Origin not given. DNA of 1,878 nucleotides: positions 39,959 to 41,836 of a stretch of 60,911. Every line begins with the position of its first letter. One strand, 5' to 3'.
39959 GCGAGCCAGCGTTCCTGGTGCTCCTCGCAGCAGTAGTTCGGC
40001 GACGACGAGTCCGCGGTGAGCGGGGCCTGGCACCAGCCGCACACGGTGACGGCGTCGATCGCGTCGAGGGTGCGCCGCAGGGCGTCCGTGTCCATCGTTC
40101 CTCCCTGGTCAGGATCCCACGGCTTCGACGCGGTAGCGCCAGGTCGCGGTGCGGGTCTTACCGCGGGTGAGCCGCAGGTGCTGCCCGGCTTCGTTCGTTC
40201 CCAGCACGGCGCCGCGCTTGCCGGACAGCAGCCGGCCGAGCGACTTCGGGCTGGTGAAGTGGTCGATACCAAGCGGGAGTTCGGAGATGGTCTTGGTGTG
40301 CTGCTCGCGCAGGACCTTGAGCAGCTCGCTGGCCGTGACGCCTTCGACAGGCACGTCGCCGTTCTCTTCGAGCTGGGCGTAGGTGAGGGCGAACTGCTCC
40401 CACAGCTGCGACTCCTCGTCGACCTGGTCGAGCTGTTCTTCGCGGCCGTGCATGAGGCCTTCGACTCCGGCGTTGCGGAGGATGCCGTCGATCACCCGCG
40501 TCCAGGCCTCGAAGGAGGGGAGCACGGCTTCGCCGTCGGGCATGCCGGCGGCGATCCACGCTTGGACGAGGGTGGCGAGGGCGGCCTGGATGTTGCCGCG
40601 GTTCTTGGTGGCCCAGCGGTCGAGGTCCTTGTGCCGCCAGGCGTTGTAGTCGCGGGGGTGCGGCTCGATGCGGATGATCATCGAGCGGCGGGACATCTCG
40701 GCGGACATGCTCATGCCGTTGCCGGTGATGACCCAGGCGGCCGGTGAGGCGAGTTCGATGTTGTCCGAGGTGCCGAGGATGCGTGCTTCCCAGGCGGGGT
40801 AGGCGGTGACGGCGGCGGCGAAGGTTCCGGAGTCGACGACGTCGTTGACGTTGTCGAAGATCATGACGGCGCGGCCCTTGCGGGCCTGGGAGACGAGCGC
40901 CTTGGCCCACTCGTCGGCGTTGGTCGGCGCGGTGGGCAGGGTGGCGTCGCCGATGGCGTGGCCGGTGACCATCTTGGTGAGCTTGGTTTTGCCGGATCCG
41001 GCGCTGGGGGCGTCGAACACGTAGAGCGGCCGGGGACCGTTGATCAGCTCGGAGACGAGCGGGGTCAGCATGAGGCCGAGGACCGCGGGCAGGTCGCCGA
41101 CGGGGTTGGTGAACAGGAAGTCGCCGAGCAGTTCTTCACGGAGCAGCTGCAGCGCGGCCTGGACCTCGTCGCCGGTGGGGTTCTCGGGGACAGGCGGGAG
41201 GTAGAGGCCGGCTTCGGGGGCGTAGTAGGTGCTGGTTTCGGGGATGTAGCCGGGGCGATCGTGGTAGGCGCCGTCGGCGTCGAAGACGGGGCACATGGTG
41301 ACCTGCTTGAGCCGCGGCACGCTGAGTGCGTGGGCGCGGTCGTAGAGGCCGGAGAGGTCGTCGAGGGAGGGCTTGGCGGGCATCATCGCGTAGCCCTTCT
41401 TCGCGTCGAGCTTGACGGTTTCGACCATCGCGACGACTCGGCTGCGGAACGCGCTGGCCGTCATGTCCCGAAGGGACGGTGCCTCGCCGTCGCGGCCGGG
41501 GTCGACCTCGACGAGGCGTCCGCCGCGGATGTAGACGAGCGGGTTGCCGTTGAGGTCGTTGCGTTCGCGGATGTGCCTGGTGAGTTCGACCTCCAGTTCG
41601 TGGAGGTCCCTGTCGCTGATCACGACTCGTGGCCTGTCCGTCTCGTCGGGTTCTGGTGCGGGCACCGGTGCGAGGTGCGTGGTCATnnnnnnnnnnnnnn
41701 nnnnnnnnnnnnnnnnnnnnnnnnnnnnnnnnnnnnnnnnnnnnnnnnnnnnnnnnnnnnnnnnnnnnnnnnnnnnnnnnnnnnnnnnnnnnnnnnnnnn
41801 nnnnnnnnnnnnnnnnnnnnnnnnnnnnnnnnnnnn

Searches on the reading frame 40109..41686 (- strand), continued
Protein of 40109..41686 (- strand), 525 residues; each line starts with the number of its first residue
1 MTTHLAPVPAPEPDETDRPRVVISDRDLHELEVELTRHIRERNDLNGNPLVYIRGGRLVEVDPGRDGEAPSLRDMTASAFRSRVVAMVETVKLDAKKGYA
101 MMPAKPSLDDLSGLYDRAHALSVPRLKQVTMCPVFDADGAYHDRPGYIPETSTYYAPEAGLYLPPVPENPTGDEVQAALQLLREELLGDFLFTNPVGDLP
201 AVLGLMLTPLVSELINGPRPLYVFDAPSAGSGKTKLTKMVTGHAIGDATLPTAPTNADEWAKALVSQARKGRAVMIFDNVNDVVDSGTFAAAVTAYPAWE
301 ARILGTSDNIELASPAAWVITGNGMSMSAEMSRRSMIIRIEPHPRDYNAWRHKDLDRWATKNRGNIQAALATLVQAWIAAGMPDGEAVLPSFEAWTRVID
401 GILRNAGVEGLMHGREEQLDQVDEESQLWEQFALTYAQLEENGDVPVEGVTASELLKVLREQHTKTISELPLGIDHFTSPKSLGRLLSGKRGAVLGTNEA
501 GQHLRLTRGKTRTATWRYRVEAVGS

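Call 93: search_dna_similar(query=window:40109-41686:-, collection=phages, mode=protein, max_rows=25)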
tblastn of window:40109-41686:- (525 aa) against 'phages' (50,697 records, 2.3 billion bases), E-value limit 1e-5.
Records with a match: 60; places in all: 60; records where one place covers at least 80% of the query: 2.
Best place of each record, by identity: <60% 60.
By first word of the organism name: Caulobacter 39; Brevundimonas 8; Ruegeria 2; Actinoplanes 2; Bertelyvirus 2; Bacteriophage 1; Phaeobacter 1; Rhodobacter 1; Roseobacter 1; Caudoviricetes 1; and 2 more.
By host as written in the record: Caulobacter vibrioides CB15 22; Caulobacter vibrioides 6; Caulobacter crescentus NA1000 6; Caulobacter crescentus 6; Brevundimonas pondensis LVF1 6; - 3; Ruegeria pomeroyi DSS-3 3; Phaeobacter inhibens DSM 17395 1; and 7 more.
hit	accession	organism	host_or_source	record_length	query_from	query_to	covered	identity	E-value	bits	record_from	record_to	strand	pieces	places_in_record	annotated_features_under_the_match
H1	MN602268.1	Bacteriophage DSS3_MAL1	-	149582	40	513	90%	31.5%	3e-46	179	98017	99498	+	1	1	hypothetical protein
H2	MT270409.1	Phaeobacter phage MD18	Phaeobacter inhibens DSM 17395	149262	40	513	90%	31.1%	6e-45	176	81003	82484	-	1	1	hypothetical protein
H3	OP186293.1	Rhodobacter phage RcXuper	Rhodobacter capsulatus YW1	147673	12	425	79%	33.0%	1e-47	184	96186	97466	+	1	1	hypothetical protein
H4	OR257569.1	Ruegeria phage RpAliso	Ruegeria pomeroyi DSS-3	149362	122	521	76%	31.9%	6e-47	181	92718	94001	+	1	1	hypothetical protein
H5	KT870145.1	Roseobacter phage DSS3P8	Ruegeria pomeroyi DSS-3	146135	22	416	75%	31.1%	8e-43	169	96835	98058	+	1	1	hypothetical protein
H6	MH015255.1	Ruegeria phage vB_RpoS-V10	Ruegeria pomeroyi DSS-3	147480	22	416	75%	31.1%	1e-42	169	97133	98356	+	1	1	hypothetical protein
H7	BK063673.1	Caudoviricetes sp. vir525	Methanosarcinales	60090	44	432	74%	29.5%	2e-43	171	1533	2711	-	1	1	hypothetical protein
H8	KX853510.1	Virus Rctr197k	enrichment culture DAMO/AAA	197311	50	411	69%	29.5%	2e-28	126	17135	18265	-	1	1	putative ATPase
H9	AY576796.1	Actinoplanes phage phiAsp2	-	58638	65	429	70%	27.9%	2e-22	107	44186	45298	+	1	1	pas55: Pas55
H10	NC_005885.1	Actinoplanes phage phiAsp2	Actinoplanes sp. SN223/29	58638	65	429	70%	27.9%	2e-22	107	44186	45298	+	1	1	Pas55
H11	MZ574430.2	Caulobacter phage C2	Caulobacter vibrioides CB15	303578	123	424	58%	32.3%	1e-22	108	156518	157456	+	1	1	PE-PGRS family protein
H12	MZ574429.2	Caulobacter phage C1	Caulobacter vibrioides CB15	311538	123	424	58%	32.3%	1e-22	108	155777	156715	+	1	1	PE-PGRS family protein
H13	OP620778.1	Bertelyvirus sp.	Caulobacter vibrioides CB15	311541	123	424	58%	32.3%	1e-22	108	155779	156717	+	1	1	hypothetical protein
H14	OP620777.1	Bertelyvirus sp.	Caulobacter vibrioides CB15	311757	123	424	58%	32.3%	1e-22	108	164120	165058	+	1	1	PE-PGRS famil protein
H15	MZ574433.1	Caulobacter phage RB23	Caulobacter vibrioides CB15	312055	123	424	58%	32.3%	1e-22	108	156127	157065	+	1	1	PE-PGRS family protein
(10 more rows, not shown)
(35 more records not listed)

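Call 94: get_annotated_region(hit=H10, flank=3000)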
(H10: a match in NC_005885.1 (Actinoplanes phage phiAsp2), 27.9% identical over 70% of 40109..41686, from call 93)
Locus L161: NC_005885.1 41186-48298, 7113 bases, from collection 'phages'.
description: Actinoplanes phage phiAsp2, complete genome.
organism: Actinoplanes phage phiAsp2 (NCBI taxid 279303)
taxonomy: Viruses; Duplodnaviria; Heunggongvirae; Uroviricota; Caudoviricetes
host: Actinoplanes sp. SN223/29; source: -; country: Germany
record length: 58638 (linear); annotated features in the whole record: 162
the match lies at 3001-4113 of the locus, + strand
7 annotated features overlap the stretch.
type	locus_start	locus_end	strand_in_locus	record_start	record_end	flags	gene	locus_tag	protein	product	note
CDS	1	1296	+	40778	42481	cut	-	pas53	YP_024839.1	DNA helicase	hypothetical protein; putative helicase; similar to Salmonella enterica subsp. enterica serovar Typhi str. CT18 ...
regulatory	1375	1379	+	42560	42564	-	-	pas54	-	ribosome_binding_site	-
CDS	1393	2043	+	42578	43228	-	-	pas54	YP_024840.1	Pas54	-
regulatory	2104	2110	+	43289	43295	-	-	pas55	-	ribosome_binding_site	-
CDS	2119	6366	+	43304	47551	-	-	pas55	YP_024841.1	Pas55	hypothetical protein; putative DNA polymerase; similar to Mycobacteriophage Bxb1 gp41 encoded by GenBank Accession ...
regulatory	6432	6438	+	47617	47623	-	-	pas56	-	ribosome_binding_site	-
CDS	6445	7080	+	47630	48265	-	-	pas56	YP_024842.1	Pas56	-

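Call 101: find_encoding_contigs(protein=P0010, flank=2000, max_places=1)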
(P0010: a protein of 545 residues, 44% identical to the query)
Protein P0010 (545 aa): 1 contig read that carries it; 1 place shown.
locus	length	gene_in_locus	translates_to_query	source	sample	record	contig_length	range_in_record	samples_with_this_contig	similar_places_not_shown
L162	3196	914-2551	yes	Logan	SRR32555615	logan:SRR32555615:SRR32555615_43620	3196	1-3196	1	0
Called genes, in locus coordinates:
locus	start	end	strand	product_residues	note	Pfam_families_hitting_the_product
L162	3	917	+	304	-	?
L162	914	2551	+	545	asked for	-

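Call 102: find_encoding_contigs(protein=P0009, flank=2000, max_places=1)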
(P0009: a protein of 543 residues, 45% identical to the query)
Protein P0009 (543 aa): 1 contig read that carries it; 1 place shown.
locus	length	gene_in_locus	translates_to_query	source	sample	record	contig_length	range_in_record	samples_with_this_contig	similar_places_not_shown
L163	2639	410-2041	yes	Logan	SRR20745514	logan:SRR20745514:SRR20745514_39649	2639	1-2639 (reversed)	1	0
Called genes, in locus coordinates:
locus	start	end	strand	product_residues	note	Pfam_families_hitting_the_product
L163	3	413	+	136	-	?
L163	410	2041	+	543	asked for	-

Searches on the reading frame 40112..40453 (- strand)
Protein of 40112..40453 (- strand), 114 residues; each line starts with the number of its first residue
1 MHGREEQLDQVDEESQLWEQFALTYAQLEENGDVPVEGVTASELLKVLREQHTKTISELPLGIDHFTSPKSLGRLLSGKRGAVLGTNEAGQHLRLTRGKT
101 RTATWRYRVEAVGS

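Call 95: predict_structure(alignment_id=A4)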
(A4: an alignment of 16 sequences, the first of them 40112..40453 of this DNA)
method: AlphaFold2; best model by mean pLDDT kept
length: 114 residues; sequences in the alignment: 16
mean_pLDDT: 82.2   pTM: 0.73
mean pLDDT of the five models: 82.2, 81.7, 78.8, 78.8, 78.0
residues with pLDDT >= 90: 31; 70-90: 69; 50-70: 4; < 50: 10
segments of 3 or more residues with pLDDT < 50: 1-10
pLDDT, mean of each block of 10 residues (from residue 1): 48 79 91 90 89 80 78 87 88 89 88 75
secondary structure, 60 per line:
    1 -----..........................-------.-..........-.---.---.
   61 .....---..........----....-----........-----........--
elements in order: H6-31 H41-50 H60-65 H69-78 E83-86 E92-99 E105-112

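Call 97: fold_search(model_id=the predicted structure, library=pdb)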
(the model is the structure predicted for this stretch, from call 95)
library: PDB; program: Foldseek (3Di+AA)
matches with E <= 10: 496; with E <= 0.001: 0
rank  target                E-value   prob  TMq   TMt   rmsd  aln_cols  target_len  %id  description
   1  5cvj_D                2.0e-01  0.28  0.32  0.15   6.5       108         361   15  Monolignol 4-O-methyltransferase 5 - coniferyl alcohol (released 2015-09-16)
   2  3we3_B                4.0e-01  0.33  0.37  0.38   7.1        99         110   10  Structure of BLM RQC domain bound to an arsenate ion (released 2013-11-13)
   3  2mq6_MODEL_1_A        5.9e-01  0.06  0.19  0.15  15.4       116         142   12  Solution structure of Y125F mutant of eRF1 N-domain (released 2015-06-17)
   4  6ph4_A                6.8e-01  0.10  0.25  0.12  10.3        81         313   10  Full length LOV-PAS-HK construct from the LOV-HK sensory protein from Brucella abortus (light-adapted, construct 15-48 (released 2020-12-30)
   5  5ft8_a                7.2e-01  0.07  0.18  0.16  10.0        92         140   11  Crystal structure of the complex between the cysteine desulfurase CsdA and the sulfur-acceptor CsdE in the persulfurat (released 2016-11-23)
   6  5ft8_Q                7.2e-01  0.07  0.18  0.15  10.0        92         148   11  Crystal structure of the complex between the cysteine desulfurase CsdA and the sulfur-acceptor CsdE in the persulfurat (released 2016-11-23)
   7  3we2_B                7.7e-01  0.21  0.37  0.37   7.2       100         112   10  Structure of BLM RQC domain bound to a phosphate ion (released 2013-11-13)
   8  5ft8_Y                7.7e-01  0.08  0.21  0.17  10.1        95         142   12  Crystal structure of the complex between the cysteine desulfurase CsdA and the sulfur-acceptor CsdE in the persulfurat (released 2016-11-23)
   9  5ft8_W                7.7e-01  0.06  0.18  0.15  10.2        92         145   11  Crystal structure of the complex between the cysteine desulfurase CsdA and the sulfur-acceptor CsdE in the persulfurat (released 2016-11-23)
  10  3we2_A                8.2e-01  0.11  0.26  0.25   6.3        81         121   14  Structure of BLM RQC domain bound to a phosphate ion (released 2013-11-13)
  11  5ft8_S                8.2e-01  0.06  0.18  0.16  10.2        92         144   11  Crystal structure of the complex between the cysteine desulfurase CsdA and the sulfur-acceptor CsdE in the persulfurat (released 2016-11-23)
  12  8sx0_A                8.8e-01  0.25  0.25  0.29   3.5        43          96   23  Bordetella filamentous hemagglutinin (FhaB) C-terminal domain (released 2024-05-29)
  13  5uk3_B                9.4e-01  0.06  0.21  0.18  15.2       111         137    7  Crystal structure of cyanase from T. urticae (released 2017-06-21)
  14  5uk3_I                9.4e-01  0.06  0.21  0.18  15.2       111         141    7  Crystal structure of cyanase from T. urticae (released 2017-06-21)
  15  5uk3_H                1.0e+00  0.06  0.21  0.18  15.2       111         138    7  Crystal structure of cyanase from T. urticae (released 2017-06-21)
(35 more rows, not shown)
